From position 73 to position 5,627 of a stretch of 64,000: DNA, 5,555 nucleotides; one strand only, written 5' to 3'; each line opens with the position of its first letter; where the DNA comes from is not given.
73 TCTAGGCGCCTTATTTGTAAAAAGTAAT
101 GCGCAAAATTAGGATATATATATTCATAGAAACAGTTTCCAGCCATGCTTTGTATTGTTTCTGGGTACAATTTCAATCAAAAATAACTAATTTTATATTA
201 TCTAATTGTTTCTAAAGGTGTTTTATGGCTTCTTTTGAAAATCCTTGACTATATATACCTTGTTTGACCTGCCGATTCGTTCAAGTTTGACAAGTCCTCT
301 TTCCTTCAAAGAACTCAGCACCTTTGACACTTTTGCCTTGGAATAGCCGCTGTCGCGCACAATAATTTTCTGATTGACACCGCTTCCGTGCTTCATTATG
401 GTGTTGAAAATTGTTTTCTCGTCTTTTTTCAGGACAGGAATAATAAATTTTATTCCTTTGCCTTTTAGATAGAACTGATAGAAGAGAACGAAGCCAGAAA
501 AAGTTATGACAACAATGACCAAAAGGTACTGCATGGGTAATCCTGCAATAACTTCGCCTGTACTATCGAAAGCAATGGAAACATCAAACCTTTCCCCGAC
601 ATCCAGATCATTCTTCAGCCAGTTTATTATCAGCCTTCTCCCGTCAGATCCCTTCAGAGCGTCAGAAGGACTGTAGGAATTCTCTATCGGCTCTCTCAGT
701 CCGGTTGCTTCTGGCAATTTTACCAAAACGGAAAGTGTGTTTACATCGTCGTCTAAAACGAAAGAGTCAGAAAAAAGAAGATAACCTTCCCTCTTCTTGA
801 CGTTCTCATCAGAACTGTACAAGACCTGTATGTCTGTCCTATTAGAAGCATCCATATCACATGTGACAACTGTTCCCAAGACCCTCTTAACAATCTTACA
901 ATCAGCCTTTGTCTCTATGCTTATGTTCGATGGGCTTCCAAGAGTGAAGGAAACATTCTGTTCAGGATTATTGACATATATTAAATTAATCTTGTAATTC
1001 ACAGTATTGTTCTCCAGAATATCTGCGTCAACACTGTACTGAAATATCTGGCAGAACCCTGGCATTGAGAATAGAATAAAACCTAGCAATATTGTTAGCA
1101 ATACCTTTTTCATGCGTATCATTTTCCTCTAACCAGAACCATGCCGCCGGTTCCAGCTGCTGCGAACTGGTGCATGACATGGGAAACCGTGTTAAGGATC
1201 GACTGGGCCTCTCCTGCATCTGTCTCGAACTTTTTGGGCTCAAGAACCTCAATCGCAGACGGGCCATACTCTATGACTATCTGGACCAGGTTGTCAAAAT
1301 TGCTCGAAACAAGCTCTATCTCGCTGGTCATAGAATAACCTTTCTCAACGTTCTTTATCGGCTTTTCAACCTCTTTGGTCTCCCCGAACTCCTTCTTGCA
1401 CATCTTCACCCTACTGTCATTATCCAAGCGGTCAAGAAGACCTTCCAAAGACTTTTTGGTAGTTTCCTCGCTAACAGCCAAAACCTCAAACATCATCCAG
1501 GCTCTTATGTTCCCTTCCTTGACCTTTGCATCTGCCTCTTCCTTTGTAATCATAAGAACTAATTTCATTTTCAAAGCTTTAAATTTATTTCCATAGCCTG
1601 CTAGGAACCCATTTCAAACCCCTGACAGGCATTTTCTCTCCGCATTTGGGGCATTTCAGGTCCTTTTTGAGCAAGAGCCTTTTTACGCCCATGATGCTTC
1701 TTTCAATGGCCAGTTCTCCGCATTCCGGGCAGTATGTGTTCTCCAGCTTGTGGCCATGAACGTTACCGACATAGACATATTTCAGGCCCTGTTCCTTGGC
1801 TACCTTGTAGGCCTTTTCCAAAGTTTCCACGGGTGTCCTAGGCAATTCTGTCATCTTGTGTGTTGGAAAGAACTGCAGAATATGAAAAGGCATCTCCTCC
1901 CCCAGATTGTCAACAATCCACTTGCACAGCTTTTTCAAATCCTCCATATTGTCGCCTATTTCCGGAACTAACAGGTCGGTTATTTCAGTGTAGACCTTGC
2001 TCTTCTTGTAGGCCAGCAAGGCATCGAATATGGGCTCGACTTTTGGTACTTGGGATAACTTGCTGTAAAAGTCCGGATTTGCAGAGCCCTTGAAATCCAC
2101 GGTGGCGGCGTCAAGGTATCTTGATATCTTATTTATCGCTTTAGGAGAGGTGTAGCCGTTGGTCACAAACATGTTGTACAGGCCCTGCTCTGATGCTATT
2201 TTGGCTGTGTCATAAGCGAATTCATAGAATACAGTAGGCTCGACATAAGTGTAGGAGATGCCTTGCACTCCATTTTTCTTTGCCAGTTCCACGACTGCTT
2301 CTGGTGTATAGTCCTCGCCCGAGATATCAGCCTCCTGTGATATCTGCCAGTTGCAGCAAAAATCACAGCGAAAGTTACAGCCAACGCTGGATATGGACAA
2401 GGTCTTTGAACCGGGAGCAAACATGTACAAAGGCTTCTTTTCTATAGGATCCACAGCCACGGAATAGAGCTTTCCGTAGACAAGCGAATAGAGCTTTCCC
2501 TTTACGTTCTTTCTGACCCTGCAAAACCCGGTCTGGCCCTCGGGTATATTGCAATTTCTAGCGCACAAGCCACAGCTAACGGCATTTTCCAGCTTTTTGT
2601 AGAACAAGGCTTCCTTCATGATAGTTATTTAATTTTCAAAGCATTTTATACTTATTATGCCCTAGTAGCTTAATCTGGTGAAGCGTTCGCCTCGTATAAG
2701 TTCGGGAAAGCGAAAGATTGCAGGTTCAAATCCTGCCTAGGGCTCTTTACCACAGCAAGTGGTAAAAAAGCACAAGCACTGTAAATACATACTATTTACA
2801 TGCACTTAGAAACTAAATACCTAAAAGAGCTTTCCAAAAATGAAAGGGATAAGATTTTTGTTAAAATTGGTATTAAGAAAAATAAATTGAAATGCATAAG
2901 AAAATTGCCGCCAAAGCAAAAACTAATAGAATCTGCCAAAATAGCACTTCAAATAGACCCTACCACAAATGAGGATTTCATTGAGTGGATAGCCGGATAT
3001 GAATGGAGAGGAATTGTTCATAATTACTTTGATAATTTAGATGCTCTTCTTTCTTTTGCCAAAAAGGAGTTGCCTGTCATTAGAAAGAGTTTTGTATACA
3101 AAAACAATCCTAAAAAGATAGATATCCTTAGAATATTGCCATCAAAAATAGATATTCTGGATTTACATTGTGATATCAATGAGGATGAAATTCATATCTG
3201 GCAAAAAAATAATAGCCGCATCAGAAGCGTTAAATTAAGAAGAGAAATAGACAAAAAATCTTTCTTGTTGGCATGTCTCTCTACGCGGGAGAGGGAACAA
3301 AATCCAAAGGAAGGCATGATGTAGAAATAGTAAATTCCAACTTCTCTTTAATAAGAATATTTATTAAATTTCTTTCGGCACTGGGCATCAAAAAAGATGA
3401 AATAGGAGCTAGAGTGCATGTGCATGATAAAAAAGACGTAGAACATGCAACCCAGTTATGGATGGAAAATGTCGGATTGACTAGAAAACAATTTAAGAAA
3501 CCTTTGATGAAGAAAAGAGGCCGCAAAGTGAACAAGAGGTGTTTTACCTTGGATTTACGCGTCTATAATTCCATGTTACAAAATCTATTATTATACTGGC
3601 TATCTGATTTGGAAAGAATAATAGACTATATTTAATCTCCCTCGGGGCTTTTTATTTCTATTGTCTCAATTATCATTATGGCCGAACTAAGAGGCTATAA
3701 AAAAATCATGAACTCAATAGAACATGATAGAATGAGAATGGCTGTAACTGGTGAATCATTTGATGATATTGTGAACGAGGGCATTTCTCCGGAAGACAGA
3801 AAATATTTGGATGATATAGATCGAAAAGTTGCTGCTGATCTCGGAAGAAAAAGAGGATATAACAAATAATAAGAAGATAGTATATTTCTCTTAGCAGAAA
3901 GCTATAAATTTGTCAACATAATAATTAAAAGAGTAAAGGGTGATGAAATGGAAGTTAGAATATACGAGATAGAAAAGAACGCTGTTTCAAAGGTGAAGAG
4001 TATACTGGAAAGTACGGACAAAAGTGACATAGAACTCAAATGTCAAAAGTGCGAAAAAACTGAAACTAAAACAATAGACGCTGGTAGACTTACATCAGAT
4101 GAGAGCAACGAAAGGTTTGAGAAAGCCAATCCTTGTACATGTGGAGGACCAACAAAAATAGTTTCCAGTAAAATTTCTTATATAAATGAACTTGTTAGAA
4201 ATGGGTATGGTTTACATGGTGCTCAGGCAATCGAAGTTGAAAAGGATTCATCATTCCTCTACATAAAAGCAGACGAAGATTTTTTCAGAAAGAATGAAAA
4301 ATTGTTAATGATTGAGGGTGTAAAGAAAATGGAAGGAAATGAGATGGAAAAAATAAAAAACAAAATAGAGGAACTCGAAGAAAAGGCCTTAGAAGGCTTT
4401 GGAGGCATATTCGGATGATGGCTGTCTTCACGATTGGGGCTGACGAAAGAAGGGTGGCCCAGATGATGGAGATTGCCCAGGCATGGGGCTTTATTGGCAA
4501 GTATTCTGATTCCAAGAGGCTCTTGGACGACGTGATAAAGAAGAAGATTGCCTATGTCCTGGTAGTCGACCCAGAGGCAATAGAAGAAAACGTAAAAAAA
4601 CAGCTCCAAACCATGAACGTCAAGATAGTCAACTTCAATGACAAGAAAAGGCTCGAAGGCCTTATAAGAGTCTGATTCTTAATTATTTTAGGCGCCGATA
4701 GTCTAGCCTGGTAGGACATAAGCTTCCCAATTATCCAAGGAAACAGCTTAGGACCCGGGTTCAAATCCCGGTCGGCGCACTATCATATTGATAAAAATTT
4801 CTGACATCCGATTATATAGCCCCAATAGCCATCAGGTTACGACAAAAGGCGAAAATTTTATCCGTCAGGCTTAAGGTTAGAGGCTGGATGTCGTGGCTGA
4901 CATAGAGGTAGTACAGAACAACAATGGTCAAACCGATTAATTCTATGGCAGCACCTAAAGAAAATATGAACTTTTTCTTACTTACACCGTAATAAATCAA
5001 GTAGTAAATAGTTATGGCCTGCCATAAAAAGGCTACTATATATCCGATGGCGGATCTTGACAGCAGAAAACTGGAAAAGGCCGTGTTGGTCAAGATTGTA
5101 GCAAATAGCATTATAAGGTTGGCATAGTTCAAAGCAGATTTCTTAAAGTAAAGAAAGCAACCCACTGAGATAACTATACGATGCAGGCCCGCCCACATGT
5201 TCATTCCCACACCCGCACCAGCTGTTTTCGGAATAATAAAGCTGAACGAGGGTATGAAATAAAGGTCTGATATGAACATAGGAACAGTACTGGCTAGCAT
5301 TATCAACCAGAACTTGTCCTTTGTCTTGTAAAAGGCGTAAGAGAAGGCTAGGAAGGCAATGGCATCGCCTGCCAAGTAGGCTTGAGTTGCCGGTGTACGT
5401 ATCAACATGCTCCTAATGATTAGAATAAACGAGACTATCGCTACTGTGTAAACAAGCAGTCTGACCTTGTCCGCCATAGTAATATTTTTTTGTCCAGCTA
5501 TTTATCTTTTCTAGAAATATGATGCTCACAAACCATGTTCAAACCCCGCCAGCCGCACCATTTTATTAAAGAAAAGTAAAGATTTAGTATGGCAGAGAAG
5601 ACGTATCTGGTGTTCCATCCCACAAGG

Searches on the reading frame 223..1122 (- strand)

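Call 26: search_protein_families(library=pfam, proteins=[window:223-1122:-], max_evalue=0.01)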
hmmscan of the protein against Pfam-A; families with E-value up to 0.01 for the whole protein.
window:223-1122:- (299 aa): 5 families
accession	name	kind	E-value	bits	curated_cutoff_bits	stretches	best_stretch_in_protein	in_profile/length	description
PF24034.1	DUF7343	-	6.8e-14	51.9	27.6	1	232-290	2-60/62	Domain of unknown function (DUF7343)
PF01978.25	TrmB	-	3.4e-06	27.3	25.6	1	231-293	6-65/68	Sugar-specific transcriptional regulator TrmB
PF12802.13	MarR_2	-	0.00029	21.4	27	1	238-282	10-54/61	MarR family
PF09339.16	HTH_IclR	-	0.0017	18.6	22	1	238-279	8-49/52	IclR helix-turn-helix domain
PF22665.2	DUF6293_C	-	0.0031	18.4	27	1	259-291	58-90/101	DUF6293 C-terminal winged helix domain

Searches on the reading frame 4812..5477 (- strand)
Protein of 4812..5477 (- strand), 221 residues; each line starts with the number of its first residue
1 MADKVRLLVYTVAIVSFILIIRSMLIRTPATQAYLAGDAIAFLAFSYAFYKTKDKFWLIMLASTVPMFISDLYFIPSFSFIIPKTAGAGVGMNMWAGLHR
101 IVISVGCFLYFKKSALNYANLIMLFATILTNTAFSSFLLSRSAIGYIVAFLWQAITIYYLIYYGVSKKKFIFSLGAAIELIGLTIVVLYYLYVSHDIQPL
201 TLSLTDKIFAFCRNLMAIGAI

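Call 26: search_protein_families(library=pfam, proteins=[window:4812-5477:-], max_evalue=0.01)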
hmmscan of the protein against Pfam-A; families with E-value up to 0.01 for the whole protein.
window:4812-5477:- (221 aa): 0 families

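Call 29: search_protein_families(library=ncbifam, proteins=[window:4812-5477:-], max_evalue=0.01)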
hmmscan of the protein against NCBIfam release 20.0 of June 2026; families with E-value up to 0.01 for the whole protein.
window:4812-5477:- (221 aa): 0 families
